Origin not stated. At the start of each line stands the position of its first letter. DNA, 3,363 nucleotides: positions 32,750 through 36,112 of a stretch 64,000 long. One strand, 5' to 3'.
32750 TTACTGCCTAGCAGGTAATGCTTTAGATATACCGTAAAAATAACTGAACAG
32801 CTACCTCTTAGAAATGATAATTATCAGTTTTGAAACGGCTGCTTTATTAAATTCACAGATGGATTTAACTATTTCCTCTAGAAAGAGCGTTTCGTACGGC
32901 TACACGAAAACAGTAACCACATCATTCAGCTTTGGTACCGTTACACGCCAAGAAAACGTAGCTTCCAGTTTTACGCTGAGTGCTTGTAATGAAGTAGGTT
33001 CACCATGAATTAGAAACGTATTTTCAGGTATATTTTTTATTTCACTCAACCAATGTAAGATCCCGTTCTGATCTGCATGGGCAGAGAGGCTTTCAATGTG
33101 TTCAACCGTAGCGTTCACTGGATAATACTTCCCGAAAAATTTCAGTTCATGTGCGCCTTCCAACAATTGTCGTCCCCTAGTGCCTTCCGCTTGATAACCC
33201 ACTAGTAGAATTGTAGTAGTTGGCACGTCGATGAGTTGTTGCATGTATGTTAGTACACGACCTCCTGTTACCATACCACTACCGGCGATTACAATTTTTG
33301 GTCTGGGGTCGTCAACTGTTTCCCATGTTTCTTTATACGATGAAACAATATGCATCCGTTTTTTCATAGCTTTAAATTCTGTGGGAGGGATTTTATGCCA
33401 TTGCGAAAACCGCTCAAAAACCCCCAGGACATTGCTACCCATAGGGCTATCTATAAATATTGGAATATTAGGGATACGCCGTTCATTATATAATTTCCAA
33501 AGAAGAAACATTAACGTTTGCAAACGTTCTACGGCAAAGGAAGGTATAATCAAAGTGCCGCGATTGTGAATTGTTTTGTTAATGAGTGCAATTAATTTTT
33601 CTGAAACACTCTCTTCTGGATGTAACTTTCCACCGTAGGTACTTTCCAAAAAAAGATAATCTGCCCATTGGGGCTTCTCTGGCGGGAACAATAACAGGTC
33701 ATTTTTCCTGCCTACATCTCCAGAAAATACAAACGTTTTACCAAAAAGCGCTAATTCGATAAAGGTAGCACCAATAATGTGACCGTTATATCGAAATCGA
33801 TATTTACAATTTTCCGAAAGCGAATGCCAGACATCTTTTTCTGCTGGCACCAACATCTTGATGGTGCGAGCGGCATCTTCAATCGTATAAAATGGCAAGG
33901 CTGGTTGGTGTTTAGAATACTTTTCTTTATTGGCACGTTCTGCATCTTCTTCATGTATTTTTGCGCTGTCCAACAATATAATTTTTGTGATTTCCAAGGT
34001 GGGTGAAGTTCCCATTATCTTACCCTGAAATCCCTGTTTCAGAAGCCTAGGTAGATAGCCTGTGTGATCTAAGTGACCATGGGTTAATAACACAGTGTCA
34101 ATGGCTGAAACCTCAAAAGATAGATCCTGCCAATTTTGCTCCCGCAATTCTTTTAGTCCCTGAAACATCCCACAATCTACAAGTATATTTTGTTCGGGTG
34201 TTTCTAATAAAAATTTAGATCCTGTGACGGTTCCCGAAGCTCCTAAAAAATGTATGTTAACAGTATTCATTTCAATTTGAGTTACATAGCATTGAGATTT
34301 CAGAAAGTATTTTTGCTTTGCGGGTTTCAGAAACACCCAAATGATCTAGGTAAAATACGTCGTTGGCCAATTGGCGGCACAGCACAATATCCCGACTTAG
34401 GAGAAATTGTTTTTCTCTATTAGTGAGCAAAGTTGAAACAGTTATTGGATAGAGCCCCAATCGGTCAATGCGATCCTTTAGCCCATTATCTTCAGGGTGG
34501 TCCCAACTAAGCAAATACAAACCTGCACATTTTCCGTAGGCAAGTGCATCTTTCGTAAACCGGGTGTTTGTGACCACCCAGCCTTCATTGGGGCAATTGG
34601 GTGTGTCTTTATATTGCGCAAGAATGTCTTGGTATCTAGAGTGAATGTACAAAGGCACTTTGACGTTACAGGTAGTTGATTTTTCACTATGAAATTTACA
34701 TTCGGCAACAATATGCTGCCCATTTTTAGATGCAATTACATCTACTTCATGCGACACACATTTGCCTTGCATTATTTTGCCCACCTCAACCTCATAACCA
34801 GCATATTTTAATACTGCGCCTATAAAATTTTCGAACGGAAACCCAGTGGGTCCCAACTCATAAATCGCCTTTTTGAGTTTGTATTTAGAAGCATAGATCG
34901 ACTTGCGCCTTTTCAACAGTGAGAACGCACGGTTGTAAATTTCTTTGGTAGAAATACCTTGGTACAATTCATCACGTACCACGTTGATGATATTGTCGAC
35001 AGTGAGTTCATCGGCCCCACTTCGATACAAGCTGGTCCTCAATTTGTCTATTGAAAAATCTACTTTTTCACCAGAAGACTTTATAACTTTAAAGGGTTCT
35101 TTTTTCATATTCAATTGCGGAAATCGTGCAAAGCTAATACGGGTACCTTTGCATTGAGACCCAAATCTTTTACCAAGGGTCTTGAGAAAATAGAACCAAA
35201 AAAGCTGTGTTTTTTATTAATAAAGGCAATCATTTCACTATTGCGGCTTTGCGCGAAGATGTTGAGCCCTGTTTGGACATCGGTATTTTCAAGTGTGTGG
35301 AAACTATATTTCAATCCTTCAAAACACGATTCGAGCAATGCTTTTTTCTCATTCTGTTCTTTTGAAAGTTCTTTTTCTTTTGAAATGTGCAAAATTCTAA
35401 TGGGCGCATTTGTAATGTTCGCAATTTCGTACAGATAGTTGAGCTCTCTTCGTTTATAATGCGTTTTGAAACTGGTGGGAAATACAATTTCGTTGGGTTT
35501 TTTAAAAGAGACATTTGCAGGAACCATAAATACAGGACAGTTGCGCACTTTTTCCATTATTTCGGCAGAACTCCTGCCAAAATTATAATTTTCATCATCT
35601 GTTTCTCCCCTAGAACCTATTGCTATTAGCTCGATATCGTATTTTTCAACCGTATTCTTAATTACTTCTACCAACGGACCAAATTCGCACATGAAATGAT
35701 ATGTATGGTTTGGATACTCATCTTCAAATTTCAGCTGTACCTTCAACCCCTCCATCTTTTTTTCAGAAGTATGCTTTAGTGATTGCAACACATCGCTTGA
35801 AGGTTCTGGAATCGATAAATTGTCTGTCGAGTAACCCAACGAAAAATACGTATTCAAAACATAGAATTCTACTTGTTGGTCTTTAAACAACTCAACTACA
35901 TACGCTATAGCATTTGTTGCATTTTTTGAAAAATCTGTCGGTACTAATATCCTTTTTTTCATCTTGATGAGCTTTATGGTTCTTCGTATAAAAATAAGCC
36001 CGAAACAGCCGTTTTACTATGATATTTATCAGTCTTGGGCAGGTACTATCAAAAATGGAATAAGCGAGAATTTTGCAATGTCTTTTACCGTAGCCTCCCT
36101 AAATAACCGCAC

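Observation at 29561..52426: A 23-kb DosR-like dormancy/low-oxygen regulon defined by 11 identically spaced FNR-like boxes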

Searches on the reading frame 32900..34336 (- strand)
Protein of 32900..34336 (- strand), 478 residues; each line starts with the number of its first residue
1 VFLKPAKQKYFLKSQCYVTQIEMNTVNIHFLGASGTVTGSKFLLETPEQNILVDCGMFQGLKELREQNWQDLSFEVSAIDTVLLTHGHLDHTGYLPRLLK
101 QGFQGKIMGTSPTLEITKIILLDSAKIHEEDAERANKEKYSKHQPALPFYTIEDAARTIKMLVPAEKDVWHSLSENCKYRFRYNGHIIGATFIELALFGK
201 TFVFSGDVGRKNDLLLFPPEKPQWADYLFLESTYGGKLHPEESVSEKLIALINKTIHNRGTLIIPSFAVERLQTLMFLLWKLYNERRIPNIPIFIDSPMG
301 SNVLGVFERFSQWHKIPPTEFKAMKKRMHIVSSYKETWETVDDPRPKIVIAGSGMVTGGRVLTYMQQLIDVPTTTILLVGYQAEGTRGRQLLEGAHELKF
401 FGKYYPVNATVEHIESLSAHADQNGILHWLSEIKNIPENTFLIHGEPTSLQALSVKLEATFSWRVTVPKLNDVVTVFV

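Call 5: search_protein_families(library=pfam, proteins=[window:32900-34336:-], max_evalue=0.01)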
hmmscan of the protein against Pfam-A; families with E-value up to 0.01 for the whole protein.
window:32900-34336:- (478 aa): 5 families
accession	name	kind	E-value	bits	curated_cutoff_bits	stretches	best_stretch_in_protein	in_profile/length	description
PF10996.14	Beta-Casp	-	1.6e-30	106.6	27.7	1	273-391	2-120/120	Beta-Casp domain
PF07521.17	RMMBL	-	5e-17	62.1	21.6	1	405-468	2-63/63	Zn-dependent metallo-hydrolase RNA specificity domain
PF00753.33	Lactamase_B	-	3.2e-13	50.5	22.7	1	42-219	9-161/196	Metallo-beta-lactamase superfamily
PF12706.13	Lactamase_B_2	-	2e-08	34.5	27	1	50-133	2-83/200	Beta-lactamase superfamily domain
PF16661.11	Lactamase_B_6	-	5.3e-06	26.4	27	1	43-132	1-94/193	Metallo-beta-lactamase superfamily domain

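Call 35: search_protein_families(library=ncbifam, proteins=[window:32900-34336:-], max_evalue=0.001)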
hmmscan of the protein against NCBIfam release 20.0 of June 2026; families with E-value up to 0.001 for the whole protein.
window:32900-34336:- (478 aa): 21 families
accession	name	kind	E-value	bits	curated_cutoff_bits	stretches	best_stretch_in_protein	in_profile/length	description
NF045584.1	cas14_MBL_CASP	equivalog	2.4e-109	366.4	800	1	26-458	1-425/612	type VII CRISPR-associated protein Cas14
TIGR03675.1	arCOG00543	equivalog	5.7e-79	266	580.2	1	21-475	170-629/631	beta-CASP ribonuclease aCPSF1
NF033105.1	bla_subclass_B3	equivalog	4.4e-09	36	240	1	35-100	19-83/257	subclass B3 metallo-beta-lactamase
TIGR04122.1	Xnuc_lig_assoc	equivalog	1.8e-08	33.6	325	1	176-284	77-187/326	ligase-associated DNA damage response exonuclease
NF033184.1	B3_Acin_new1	exception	1.8e-07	30.5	580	1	20-108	33-116/283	putative subclass B3 metallo-beta-lactamase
NF012140.0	blaBJP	exception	8.5e-06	24.8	600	1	27-98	46-113/294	BJP family subclass B3 metallo-beta-lactamase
NF000427.2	blaCAU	exception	1.6e-05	24.3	500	1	27-98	17-85/262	CAU/MBL1b family subclass B3 metallo-beta-lactamase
NF012229.1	bla_class_B_core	domain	1.9e-05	24.9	100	1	36-103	12-76/139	metallo-beta-lactamase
NF002553.0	PRK02113.1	equivalog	2.6e-05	23.8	386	1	41-98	37-86/252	MBL fold metallo-hydrolase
NF041809.1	Avs1a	equivalog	2.8e-05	23.1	420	1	38-101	6-69/387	AVAST type 1 anti-phage system MBL fold metallo-hydrolase Avs1a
NF012101.1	blaGOB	exception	4e-05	23.1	560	1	35-97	48-109/290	GOB family subclass B3 metallo-beta-lactamase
NF000801.0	PRK00055.1-3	equivalog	6.9e-05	22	252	1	26-100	2-75/307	ribonuclease Z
NF000405.1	HARLDQ_not_B3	exception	8.3e-05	22.3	350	1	35-100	36-100/267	HARLDQ motif MBL-fold protein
NF033185.1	B3_Acin_new2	exception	0.00013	21.3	625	1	27-101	42-112/285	putative subclass B3 metallo-beta-lactamase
NF000287.1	SMB1_fam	exception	0.00018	20.9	400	1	27-103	35-107/280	SMB-1 family subclass B3 metallo-beta-lactamase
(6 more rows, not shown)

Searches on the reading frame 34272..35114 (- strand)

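Call 5: search_protein_families(library=pfam, proteins=[window:34272-35114:-], max_evalue=0.01)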
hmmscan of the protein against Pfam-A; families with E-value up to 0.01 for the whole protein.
window:34272-35114:- (280 aa): 2 families
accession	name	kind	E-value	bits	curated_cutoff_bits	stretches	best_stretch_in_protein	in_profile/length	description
PF03477.21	ATP-cone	-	6.6e-07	30.2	25.8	1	9-68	2-68/88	ATP cone domain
PF04471.18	Mrr_cat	-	7.8e-05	23.2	21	1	91-199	6-103/115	Restriction endonuclease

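Call 35: search_protein_families(library=ncbifam, proteins=[window:34272-35114:-], max_evalue=0.001)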
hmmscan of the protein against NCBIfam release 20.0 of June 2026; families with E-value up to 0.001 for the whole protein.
window:34272-35114:- (280 aa): 0 families

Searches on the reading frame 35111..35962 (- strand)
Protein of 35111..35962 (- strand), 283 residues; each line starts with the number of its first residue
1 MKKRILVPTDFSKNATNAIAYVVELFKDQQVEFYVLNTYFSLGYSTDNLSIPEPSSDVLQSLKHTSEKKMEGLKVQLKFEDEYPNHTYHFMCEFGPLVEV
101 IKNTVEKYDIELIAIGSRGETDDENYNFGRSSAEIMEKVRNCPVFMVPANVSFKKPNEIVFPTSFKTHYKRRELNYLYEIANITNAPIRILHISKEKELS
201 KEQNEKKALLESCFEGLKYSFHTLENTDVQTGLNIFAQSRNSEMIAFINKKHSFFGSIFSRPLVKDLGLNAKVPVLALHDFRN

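Call 5: search_protein_families(library=pfam, proteins=[window:35111-35962:-], max_evalue=0.01)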
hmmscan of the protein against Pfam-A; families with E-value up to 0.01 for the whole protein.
window:35111-35962:- (283 aa): 1 family
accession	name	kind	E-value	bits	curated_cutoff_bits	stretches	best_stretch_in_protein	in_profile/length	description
PF00582.32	Usp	-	6.3e-19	69.4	24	1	2-148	2-141/141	Universal stress protein family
